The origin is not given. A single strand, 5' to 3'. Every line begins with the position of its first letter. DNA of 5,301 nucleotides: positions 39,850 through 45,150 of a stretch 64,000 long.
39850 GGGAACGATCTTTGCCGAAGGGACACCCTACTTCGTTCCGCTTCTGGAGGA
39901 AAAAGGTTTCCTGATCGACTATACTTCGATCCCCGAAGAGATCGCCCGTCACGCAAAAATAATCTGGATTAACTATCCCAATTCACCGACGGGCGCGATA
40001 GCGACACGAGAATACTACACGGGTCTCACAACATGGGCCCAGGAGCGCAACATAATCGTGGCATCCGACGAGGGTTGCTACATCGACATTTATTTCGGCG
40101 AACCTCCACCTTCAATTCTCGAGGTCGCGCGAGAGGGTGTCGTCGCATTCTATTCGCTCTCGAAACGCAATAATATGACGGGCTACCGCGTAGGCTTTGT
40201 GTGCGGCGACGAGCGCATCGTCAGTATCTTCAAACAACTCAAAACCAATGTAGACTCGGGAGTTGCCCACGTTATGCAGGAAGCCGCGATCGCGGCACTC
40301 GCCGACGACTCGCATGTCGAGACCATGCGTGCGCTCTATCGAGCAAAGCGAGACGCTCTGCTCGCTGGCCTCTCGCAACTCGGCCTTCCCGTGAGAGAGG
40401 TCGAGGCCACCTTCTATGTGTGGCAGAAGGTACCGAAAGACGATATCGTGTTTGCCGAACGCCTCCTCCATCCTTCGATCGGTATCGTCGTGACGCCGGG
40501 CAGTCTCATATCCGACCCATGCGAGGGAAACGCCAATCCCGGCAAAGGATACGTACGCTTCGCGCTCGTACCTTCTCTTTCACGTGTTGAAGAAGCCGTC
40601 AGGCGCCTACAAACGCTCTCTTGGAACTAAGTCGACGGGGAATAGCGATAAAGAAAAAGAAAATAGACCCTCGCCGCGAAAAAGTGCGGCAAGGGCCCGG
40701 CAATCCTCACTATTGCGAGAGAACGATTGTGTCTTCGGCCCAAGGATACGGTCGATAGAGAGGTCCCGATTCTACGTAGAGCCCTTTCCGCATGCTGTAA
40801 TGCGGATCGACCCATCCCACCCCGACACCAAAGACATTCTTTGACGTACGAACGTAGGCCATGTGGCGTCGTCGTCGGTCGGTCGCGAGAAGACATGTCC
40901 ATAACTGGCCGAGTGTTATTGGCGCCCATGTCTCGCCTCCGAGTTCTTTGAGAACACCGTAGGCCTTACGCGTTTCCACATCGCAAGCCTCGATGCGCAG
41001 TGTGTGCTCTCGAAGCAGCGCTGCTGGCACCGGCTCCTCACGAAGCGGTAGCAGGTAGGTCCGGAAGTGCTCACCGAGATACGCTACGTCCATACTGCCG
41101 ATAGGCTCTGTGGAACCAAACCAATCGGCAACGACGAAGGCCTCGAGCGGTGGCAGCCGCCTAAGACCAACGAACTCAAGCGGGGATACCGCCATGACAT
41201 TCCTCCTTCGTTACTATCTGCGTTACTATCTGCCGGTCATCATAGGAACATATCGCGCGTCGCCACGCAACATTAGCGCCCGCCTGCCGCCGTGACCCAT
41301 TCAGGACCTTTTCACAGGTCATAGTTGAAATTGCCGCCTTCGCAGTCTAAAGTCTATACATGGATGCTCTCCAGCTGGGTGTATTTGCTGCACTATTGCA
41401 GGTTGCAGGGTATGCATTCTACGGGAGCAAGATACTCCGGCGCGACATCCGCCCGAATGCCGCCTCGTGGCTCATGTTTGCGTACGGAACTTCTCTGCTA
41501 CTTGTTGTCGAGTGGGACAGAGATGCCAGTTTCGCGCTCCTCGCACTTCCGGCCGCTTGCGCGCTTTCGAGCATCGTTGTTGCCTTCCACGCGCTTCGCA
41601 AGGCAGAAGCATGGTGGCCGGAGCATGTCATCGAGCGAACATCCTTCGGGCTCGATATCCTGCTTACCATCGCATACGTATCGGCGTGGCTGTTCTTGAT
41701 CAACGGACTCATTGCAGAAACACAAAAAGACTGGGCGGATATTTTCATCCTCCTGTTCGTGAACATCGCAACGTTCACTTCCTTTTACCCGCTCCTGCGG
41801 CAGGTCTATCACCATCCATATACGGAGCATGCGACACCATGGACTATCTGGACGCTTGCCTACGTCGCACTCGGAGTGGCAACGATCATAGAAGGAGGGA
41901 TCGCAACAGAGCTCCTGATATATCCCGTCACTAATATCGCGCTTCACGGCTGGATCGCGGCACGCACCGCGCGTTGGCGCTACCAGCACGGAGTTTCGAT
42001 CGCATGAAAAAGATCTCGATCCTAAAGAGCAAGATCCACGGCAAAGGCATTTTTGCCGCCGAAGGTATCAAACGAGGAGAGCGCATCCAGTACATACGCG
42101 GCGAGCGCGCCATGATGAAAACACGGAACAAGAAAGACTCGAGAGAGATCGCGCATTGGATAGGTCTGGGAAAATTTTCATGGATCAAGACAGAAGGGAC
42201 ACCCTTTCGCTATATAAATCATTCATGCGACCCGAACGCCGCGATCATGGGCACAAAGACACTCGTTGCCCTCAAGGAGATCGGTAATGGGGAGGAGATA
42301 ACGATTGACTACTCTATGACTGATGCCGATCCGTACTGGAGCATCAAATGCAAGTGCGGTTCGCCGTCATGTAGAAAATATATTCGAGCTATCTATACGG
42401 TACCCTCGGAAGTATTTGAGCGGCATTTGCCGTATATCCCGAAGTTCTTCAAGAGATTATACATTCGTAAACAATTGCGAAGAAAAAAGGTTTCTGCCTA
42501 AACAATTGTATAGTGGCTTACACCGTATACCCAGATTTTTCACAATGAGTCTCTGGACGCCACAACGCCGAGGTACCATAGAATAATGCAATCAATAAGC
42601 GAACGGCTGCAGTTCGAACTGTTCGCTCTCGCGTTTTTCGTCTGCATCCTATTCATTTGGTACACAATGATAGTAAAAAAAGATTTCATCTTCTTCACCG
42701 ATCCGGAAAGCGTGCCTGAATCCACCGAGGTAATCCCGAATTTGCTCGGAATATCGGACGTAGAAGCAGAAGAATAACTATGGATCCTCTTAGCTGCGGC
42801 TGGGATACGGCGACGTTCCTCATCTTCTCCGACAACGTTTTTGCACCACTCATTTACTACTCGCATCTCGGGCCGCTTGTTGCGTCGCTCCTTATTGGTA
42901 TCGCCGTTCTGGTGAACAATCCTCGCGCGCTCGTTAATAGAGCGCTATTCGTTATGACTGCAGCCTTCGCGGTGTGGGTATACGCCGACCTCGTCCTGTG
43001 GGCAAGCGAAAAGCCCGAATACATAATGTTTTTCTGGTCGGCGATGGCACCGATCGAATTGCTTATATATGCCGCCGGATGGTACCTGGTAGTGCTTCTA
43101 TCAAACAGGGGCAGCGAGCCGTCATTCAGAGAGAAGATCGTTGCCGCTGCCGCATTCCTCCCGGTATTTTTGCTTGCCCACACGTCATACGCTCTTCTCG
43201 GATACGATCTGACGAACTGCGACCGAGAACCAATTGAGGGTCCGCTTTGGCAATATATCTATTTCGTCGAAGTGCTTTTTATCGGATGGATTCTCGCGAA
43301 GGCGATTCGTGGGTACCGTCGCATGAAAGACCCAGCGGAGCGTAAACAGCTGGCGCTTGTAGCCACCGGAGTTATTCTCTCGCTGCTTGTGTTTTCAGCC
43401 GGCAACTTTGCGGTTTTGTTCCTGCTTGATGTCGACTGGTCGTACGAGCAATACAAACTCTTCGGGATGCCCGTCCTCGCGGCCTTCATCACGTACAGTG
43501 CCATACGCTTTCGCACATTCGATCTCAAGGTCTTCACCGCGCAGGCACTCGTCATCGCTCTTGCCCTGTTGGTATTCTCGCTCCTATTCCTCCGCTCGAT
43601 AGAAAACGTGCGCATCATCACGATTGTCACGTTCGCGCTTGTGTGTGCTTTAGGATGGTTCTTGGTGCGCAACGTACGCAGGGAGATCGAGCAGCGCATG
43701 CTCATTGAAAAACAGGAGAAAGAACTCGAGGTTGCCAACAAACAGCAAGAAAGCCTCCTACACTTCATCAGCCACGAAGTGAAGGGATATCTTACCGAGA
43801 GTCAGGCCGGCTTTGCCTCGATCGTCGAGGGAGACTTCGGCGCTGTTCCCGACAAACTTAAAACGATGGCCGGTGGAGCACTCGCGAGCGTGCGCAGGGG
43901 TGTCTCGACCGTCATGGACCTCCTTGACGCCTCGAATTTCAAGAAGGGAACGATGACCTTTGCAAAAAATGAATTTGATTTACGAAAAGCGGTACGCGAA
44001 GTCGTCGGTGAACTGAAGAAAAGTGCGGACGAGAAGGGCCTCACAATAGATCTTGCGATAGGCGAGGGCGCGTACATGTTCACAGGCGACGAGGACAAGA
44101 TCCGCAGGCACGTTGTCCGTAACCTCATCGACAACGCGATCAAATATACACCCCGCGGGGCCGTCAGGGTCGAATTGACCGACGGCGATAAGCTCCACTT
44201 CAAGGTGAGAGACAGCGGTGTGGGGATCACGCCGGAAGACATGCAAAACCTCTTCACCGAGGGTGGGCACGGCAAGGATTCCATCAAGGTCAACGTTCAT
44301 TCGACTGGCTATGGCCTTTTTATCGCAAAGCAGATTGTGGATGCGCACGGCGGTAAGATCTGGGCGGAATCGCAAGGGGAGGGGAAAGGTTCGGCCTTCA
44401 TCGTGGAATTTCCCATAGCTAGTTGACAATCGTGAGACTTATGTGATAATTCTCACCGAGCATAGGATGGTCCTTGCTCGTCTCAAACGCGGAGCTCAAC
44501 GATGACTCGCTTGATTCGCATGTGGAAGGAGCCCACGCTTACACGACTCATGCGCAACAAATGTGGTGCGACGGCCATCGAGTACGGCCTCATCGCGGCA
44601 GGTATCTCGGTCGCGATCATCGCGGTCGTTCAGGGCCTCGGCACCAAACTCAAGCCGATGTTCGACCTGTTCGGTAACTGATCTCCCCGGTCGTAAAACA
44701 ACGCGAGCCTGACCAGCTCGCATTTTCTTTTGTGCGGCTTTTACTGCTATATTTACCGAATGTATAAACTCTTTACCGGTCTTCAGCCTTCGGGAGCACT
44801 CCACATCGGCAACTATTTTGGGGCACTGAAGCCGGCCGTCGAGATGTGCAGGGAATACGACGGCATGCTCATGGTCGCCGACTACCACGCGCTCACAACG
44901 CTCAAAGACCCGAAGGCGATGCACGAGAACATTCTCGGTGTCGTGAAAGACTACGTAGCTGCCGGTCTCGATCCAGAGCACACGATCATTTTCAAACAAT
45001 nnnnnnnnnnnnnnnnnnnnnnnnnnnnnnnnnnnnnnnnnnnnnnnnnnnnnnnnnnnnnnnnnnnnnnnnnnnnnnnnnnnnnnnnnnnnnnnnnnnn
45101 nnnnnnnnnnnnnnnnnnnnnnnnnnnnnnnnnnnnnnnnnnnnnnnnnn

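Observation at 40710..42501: Bacterial SET-domain methyltransferase translationally coupled to a 6-TM membrane protein, next to a gene with a tandem-repeat-containing promoter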

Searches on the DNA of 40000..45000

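Call 66: search_rna_families(source=window, start=40000, end=45000, threshold=evalue, max_evalue=1)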
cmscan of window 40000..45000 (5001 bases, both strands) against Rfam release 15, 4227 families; matches with E-value up to 1: 0.
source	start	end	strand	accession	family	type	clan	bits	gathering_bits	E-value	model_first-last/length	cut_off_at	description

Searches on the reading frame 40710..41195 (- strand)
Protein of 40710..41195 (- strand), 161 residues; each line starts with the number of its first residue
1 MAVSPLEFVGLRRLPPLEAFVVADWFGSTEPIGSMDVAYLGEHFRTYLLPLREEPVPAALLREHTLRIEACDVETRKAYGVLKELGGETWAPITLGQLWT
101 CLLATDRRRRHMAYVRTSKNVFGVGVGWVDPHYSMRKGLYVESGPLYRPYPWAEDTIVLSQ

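Call 3: search_protein_families(library=pfam, proteins=[window:40710-41195:-], max_evalue=0.1)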
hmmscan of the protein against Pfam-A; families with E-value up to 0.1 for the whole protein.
window:40710-41195:- (161 aa): 0 families

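Call 4: search_protein_families(library=ncbifam, proteins=[window:40710-41195:-], max_evalue=0.1)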
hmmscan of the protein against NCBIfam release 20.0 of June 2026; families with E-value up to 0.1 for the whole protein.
window:40710-41195:- (161 aa): 0 families

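Call 38: find_homologous_proteins(query=window:40710-41195:-)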
Query window:40710-41195:- (161 aa): 2 proteins with E <= 0.001 among 86 candidates.
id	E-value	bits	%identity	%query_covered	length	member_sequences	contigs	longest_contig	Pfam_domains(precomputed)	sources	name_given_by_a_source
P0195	7.0e-106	369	100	100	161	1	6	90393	-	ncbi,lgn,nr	ncbi:hypothetical protein HYW59_02720 [Candidatus Kaiserbacteria bacterium]|nr:hypothetical protein 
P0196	1.9e-67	244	70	100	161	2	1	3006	-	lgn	-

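Call 40: find_encoding_contigs(protein=P0196, flank=3000, max_places=2)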
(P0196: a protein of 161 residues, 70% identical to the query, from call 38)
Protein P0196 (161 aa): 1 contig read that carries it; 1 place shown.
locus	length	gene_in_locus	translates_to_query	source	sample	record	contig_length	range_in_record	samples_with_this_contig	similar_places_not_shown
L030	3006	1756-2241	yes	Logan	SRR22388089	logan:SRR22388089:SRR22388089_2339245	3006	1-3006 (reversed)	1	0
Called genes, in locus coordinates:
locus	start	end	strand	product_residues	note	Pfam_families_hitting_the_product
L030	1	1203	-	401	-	?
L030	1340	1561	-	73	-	PF02201:SWIB, PF26291:SWIB_eIF2D (weak)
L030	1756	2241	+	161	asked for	-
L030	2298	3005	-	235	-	?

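Call 72: search_protein_families(library=padloc, proteins=[window:40710-41195:-], max_evalue=0.01)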
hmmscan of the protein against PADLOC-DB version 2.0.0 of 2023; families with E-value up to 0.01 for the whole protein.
window:40710-41195:- (161 aa): 0 families

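Call 74: search_solved_structures(query=window:40710-41195:-, max_evalue=1)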
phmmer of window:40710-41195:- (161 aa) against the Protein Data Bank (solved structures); distinct sequences matched with E-value up to 1: 2.
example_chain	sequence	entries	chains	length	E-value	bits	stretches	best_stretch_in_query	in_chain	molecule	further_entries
1tx9_A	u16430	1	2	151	0.79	12.9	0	5-74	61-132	Scaffolding protein D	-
1al0_1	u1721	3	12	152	0.8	12.9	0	5-74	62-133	SCAFFOLDING PROTEIN GPD | PROTEIN (SCAFFOLDING PROTEIN GPD) | Scaffolding protein D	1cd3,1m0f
